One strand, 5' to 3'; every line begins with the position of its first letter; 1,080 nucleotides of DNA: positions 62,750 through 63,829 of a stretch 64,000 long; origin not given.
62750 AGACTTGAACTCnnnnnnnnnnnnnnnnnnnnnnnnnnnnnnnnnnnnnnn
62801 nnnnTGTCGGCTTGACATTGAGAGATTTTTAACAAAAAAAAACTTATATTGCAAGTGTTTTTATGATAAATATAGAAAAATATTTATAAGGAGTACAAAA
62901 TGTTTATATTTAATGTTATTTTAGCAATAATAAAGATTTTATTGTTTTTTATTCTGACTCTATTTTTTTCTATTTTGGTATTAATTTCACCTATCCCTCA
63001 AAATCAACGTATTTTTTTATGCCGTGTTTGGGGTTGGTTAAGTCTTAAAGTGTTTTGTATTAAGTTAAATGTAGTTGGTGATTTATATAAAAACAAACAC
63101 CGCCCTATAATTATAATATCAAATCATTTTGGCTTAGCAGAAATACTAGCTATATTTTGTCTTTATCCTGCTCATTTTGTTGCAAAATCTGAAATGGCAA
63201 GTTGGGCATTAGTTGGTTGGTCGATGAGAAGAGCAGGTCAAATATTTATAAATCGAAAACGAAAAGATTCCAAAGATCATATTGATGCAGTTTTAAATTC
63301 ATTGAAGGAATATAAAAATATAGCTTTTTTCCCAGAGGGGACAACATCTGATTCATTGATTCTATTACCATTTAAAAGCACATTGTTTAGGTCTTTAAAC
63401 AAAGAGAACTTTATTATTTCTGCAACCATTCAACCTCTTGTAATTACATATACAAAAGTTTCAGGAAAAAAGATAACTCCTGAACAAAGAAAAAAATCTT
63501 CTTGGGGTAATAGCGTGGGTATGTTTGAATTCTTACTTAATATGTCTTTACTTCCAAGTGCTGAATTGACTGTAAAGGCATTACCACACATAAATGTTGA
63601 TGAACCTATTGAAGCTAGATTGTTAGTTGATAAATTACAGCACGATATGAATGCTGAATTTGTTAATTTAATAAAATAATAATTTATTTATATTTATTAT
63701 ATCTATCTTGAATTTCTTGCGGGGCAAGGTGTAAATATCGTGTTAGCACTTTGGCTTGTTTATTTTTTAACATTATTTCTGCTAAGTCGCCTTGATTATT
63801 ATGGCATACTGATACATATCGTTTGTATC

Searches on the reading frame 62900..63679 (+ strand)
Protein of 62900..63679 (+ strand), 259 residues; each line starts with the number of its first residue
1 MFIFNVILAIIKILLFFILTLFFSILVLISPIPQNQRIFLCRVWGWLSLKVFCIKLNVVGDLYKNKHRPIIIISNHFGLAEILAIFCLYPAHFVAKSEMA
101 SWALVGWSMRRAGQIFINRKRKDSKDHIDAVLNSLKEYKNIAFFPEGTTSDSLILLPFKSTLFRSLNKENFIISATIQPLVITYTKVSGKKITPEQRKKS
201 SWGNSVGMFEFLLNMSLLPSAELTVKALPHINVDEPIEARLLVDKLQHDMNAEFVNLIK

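Call 6: search_protein_families(library=pfam, proteins=[window:62900-63679:+], max_evalue=0.001)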
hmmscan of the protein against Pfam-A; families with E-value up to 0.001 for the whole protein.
window:62900-63679:+ (259 aa): 1 family
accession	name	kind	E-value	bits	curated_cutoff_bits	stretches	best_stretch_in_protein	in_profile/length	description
PF01553.26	Acyltransferase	-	8.1e-19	68.2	23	1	56-182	2-131/132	Acyltransferase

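Call 25: find_encoding_contigs(protein=window:62900-63679:+, flank=10000, max_places=4)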
Protein window:62900-63679:+ (259 aa): 18 contigs read that carry it; 4 places shown.
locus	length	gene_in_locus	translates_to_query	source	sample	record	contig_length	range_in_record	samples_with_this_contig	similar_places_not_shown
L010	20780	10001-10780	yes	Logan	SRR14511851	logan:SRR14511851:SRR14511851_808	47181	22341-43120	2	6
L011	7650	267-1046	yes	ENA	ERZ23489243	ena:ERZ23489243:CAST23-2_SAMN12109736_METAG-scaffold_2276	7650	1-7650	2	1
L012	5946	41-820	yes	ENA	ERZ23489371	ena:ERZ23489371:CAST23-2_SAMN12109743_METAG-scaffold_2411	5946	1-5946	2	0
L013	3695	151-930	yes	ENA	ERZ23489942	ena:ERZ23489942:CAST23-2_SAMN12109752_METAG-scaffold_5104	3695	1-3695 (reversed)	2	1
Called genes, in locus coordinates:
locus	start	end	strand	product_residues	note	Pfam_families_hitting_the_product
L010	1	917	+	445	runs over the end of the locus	PF02844:GARS_N, PF01071:GARS_A, PF02843:GARS_C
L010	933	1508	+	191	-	PF00551:Formyl_trans_N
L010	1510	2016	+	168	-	PF00731:AIRC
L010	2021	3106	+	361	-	PF22660:RS_preATP-grasp-like, PF02222:ATP-grasp, PF17769:PurK_C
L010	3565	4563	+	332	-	PF16868:NMT1_3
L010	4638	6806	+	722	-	PF06808:DctM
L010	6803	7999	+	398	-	PF01266:DAO, PF05834:Lycopene_cycl (faint), PF13738:Pyr_redox_3 (faint)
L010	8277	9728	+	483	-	PF03553:Na_H_antiporter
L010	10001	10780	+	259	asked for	PF01553:Acyltransferase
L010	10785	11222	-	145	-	PF00565:SNase (weak)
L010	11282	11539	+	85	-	PF00462:Glutaredoxin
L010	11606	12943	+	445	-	PF00483:NTP_transferase, PF01128:IspD, PF12804:NTP_transf_3, PF02348:CTP_transf_3 (weak), PF25084:LbH_EIF2B, PF25087:GMPPB_C, PF25087:GMPPB_C, PF14602:Hexapep_2, +2 more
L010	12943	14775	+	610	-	PF13522:GATase_6, PF13537:GATase_7, PF01380:SIS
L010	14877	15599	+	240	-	PF00588:SpoU_methylase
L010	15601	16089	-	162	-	PF00293:NUDIX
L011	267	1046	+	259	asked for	PF01553:Acyltransferase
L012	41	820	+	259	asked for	PF01553:Acyltransferase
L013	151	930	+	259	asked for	PF01553:Acyltransferase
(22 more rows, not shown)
